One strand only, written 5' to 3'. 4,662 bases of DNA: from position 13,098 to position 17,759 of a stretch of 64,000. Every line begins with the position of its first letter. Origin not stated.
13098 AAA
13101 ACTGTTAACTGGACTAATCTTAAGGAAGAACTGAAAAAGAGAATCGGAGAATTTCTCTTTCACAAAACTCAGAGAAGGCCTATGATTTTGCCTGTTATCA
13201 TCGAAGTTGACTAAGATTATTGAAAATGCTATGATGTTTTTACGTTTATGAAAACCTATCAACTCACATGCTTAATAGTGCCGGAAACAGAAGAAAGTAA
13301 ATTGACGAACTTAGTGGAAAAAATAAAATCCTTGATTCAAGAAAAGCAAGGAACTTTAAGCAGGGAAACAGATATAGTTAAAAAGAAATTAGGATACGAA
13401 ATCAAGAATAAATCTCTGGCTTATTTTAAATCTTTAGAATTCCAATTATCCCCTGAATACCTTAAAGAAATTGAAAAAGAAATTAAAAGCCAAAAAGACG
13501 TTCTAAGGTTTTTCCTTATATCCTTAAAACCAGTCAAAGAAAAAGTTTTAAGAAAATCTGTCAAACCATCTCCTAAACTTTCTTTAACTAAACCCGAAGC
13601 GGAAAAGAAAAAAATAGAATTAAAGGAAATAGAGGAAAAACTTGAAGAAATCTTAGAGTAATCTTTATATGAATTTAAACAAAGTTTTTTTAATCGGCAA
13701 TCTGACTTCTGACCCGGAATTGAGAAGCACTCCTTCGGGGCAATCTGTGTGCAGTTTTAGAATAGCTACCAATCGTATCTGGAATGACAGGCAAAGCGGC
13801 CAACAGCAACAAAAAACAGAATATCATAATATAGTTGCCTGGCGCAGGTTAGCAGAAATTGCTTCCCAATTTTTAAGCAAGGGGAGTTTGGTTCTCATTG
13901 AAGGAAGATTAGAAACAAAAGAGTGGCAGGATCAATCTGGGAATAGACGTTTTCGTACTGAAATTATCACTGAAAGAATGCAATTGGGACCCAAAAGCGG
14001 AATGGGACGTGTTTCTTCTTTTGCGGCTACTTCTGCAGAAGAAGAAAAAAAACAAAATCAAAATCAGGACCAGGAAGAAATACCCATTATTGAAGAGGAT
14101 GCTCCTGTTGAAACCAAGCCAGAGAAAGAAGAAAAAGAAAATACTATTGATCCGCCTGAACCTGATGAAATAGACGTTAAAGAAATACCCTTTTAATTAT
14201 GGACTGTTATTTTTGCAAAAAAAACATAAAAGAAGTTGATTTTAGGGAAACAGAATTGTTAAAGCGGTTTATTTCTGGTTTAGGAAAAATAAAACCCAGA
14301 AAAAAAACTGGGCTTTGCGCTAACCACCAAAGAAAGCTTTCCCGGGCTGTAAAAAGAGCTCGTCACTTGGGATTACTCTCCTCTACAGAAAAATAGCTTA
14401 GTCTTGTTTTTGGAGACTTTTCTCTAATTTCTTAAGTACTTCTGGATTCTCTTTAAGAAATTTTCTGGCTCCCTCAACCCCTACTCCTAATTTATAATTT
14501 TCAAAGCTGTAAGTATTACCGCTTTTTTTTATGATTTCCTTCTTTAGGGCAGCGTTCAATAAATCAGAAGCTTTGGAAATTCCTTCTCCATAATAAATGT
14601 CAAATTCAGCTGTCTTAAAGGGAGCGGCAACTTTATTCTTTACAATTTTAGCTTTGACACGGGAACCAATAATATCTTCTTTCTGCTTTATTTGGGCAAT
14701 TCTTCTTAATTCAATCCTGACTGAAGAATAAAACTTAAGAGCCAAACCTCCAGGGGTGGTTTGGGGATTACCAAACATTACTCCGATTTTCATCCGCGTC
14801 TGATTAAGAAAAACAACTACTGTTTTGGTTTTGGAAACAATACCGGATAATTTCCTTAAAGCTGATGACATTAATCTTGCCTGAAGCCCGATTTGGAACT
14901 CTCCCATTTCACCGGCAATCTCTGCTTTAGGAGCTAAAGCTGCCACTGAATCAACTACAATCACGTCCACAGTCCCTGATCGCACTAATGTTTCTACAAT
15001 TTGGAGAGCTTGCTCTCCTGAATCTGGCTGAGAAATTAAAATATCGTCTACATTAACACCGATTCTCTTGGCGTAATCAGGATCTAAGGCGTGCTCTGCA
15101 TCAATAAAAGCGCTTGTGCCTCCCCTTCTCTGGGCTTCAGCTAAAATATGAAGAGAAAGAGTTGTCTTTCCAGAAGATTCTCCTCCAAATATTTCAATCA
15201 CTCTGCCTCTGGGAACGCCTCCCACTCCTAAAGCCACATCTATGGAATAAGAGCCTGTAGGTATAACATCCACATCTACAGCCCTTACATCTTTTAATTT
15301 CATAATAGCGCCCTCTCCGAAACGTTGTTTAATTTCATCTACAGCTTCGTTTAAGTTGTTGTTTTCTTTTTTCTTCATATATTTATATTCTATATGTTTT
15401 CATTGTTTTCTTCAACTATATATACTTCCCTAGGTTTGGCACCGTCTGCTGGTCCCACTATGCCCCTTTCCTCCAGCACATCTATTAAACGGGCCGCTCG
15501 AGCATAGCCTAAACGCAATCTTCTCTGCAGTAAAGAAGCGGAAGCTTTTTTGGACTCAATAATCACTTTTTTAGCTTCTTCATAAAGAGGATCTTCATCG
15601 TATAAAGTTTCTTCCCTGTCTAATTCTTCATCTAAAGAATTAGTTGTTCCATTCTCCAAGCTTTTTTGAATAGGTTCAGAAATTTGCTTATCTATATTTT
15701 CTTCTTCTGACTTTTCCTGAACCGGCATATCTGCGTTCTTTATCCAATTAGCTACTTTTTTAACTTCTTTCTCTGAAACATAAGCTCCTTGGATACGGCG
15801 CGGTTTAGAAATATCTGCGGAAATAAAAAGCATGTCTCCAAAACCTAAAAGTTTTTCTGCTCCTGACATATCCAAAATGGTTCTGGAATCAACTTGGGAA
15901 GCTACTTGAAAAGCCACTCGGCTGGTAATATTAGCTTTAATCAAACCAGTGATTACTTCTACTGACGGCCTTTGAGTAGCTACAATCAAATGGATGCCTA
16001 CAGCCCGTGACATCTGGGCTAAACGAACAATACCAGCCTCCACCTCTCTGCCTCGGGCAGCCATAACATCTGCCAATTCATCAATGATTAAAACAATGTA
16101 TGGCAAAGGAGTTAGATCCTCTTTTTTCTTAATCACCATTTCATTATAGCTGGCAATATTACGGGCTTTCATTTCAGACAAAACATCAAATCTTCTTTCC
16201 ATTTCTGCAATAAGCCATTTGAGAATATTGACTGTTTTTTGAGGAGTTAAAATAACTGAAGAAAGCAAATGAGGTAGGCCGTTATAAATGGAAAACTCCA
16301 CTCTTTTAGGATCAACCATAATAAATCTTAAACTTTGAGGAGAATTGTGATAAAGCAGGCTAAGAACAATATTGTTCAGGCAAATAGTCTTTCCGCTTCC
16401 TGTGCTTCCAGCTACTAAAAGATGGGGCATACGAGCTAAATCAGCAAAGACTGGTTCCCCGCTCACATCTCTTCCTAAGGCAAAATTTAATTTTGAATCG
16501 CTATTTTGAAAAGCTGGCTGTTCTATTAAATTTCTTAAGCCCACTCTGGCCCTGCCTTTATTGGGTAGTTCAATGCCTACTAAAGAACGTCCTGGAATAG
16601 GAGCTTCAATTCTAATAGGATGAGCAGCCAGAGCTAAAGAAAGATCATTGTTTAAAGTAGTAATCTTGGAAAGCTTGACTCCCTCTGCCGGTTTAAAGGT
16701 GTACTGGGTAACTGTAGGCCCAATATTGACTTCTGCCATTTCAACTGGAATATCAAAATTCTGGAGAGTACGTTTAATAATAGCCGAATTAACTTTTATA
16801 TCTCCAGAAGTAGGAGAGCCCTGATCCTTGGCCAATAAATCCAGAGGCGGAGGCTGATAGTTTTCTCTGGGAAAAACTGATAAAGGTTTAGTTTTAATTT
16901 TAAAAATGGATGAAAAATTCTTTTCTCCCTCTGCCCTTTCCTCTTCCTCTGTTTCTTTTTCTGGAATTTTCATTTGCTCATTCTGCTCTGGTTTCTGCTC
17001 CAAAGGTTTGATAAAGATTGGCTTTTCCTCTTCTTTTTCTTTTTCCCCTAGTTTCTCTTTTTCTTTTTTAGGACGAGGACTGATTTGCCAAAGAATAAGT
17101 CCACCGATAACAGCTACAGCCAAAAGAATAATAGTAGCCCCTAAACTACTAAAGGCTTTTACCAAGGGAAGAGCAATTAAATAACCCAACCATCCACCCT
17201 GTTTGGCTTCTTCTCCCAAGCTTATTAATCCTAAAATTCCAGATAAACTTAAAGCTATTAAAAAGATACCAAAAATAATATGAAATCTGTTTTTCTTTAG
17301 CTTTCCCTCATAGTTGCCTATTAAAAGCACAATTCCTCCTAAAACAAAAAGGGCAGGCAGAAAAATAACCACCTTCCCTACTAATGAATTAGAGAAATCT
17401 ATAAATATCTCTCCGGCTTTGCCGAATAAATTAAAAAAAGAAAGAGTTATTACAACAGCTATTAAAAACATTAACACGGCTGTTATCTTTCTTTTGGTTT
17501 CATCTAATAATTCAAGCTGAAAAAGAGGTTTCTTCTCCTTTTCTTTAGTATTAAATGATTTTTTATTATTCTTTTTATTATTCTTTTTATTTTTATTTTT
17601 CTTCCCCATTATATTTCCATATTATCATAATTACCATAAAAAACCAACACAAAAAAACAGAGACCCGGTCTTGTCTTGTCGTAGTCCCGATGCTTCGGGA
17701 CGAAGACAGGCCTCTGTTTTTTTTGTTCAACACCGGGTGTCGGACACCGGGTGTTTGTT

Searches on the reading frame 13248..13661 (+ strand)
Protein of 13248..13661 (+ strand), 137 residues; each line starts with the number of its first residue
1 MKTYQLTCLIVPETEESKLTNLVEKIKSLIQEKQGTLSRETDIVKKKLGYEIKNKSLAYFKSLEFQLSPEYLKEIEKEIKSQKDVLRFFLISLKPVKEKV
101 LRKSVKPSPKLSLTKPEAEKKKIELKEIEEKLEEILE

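Call 63: search_protein_families(library=pfam, proteins=[window:13248-13661:+], max_evalue=0.001)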
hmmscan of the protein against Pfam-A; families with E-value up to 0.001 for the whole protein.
window:13248-13661:+ (137 aa): 1 family
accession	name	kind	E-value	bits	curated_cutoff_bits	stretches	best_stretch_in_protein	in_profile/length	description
PF01250.22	Ribosomal_S6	-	2.3e-17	63.4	27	1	3-91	1-89/90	Ribosomal protein S6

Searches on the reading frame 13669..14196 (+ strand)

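Call 64: search_protein_families(library=pfam, proteins=[window:13669-14196:+], max_evalue=0.001)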
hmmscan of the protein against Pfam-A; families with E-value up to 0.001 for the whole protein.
window:13669-14196:+ (175 aa): 1 family
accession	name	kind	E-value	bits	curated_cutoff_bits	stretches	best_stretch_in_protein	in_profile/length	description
PF00436.31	SSB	-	2.6e-39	133.9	26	1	3-106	1-103/104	Single-strand binding protein family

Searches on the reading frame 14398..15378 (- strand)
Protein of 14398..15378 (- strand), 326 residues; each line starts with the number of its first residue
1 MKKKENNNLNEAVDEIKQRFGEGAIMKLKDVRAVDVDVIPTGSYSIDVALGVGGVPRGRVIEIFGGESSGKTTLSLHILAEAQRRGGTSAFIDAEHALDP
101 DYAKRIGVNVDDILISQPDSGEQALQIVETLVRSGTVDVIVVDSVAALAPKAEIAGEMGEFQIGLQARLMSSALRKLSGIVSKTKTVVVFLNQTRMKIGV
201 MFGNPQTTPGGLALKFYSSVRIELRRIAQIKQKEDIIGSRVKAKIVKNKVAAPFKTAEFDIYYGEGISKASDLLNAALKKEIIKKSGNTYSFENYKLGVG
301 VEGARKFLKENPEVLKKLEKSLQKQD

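Call 64: search_protein_families(library=pfam, proteins=[window:14398-15378:-], max_evalue=0.001)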
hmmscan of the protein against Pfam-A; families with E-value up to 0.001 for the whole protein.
window:14398-15378:- (326 aa): 4 families
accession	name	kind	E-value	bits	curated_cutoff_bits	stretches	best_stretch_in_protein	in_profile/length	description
PF00154.27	RecA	-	9.9e-130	432.1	27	1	8-268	2-262/262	recA bacterial DNA recombination protein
PF21096.2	RecA_C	-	1.1e-12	48.3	27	1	272-324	2-54/57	RecA C-terminal domain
PF08423.17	Rad51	-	4.4e-09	36.4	22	1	38-226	7-211/244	Rad51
PF06745.19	ATPase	-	2.6e-06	27.4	26.6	1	40-96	2-58/231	KaiC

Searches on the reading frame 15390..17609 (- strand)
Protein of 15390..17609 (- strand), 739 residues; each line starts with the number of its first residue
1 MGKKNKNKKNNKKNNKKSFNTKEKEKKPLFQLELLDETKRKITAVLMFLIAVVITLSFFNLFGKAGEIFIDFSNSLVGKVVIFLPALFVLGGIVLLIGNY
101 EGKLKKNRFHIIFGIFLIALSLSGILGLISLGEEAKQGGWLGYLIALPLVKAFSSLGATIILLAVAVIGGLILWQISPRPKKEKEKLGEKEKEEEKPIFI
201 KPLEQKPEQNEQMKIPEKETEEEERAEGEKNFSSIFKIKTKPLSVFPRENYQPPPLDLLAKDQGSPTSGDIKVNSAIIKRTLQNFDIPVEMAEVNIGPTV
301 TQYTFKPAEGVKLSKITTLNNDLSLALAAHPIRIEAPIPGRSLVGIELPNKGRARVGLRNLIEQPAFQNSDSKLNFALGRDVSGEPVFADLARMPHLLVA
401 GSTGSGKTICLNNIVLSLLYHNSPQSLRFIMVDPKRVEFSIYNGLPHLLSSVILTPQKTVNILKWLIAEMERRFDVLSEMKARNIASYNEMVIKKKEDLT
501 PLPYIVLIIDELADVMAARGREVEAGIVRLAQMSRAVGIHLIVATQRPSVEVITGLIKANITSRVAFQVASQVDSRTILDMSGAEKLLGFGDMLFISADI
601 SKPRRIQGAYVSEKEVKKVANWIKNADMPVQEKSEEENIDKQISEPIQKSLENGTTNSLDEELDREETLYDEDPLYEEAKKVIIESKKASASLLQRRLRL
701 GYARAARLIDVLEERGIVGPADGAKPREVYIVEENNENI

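Call 64: search_protein_families(library=pfam, proteins=[window:15390-17609:-], max_evalue=0.001)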
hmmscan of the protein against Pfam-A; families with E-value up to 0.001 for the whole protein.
window:15390-17609:- (739 aa): 4 families
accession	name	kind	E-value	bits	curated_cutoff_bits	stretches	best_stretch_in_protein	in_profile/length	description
PF01580.24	FtsK_SpoIIIE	-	5.5e-60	203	24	1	358-550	2-221/221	FtsK/SpoIIIE family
PF17854.6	FtsK_alpha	-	2e-28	99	22.9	1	254-350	2-101/101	FtsK alpha domain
PF09397.16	FtsK_gamma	-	2.6e-28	97.9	30.6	1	671-731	2-62/63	Ftsk gamma domain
PF13491.11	FtsK_4TM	-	1.2e-07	32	23.1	1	60-177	45-162/171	4TM region of DNA translocase FtsK/SpoIIIE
